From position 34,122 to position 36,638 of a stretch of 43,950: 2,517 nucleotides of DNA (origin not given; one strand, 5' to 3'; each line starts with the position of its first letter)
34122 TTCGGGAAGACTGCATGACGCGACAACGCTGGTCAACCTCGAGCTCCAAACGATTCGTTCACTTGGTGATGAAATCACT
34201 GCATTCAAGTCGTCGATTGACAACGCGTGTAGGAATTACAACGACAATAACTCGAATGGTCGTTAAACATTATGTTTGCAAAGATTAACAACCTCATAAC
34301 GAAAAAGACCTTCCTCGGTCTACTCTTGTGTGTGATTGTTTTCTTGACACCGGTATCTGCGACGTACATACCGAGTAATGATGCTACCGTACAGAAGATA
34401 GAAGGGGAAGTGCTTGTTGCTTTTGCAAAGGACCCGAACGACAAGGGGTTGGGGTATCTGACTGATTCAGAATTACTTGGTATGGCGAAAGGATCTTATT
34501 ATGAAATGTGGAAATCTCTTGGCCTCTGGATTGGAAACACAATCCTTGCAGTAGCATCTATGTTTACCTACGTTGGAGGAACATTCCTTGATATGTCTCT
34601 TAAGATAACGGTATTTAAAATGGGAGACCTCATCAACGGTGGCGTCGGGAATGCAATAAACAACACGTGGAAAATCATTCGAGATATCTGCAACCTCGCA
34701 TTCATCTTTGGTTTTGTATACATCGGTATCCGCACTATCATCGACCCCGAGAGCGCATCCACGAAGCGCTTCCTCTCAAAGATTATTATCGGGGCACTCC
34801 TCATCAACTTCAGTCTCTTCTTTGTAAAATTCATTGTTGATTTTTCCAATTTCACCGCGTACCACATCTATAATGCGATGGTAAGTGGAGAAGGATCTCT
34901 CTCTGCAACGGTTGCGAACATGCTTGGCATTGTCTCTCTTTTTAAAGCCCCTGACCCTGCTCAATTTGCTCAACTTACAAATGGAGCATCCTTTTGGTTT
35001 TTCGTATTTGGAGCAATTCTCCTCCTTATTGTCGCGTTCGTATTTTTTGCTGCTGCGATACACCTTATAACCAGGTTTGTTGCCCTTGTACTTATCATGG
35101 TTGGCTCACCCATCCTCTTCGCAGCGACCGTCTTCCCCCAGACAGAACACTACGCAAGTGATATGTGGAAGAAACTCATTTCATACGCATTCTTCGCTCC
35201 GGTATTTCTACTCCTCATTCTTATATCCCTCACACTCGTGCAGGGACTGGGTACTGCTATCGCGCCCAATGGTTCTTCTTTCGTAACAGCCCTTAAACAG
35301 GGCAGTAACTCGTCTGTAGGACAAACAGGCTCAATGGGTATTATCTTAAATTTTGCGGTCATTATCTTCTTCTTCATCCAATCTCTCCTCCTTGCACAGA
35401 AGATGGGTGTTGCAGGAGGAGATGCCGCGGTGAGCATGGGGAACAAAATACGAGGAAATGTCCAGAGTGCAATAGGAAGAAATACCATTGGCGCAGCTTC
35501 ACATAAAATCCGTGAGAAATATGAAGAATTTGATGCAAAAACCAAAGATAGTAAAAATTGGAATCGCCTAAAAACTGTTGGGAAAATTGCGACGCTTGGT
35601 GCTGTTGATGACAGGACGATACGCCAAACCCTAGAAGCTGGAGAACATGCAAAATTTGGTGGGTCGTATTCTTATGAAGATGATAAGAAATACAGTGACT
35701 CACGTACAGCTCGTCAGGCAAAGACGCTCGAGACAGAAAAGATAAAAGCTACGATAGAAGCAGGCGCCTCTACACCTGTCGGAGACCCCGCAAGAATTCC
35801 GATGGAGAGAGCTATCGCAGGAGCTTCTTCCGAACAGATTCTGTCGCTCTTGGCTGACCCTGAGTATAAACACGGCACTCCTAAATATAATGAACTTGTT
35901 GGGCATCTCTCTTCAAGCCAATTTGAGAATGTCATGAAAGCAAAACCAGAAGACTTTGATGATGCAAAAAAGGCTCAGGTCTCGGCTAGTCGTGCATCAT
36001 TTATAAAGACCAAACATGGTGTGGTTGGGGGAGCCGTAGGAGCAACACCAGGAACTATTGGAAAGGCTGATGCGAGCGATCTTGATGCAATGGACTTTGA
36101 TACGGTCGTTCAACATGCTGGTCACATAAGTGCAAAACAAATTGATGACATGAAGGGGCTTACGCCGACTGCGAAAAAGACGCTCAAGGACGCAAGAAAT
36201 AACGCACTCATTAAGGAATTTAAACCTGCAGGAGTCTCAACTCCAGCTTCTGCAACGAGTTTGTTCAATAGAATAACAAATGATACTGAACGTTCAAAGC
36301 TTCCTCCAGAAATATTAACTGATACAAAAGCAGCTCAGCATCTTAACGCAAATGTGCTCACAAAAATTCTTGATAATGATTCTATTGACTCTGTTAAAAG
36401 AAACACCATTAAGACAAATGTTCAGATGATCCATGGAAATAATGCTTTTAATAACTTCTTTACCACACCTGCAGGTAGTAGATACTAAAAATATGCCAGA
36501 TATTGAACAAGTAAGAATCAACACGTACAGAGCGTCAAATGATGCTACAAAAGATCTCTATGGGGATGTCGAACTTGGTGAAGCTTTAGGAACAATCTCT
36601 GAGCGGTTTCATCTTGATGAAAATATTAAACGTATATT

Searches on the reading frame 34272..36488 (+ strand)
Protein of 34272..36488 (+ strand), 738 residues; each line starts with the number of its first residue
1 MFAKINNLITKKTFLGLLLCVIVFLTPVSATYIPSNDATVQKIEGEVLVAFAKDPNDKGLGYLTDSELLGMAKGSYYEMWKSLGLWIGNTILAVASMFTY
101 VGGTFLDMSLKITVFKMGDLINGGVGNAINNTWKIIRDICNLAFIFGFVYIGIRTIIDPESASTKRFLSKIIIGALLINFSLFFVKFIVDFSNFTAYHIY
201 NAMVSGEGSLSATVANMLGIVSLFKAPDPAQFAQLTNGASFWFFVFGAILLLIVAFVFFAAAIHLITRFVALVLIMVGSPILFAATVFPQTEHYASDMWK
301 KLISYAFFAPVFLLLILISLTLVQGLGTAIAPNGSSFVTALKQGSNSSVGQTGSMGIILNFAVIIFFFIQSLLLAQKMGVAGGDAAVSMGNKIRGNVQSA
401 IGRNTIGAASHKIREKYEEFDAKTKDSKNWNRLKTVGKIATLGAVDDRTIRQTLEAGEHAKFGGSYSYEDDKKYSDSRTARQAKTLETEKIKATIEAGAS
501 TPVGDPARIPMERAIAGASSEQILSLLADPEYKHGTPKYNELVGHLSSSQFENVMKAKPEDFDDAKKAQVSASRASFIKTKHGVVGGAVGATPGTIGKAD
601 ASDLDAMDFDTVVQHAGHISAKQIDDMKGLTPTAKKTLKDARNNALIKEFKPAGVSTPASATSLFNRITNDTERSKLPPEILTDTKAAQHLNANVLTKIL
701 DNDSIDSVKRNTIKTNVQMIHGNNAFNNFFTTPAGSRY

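Call 12: search_protein_families(library=pfam, proteins=[window:34272-36488:+], max_evalue=0.01)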
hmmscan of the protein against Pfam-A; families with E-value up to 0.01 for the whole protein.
window:34272-36488:+ (738 aa): 1 family
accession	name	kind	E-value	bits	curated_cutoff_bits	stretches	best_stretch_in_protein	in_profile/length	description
PF04610.19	TrbL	-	8.8e-07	29.3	25.9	1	162-365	23-211/215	TrbL/VirB6 plasmid conjugal transfer protein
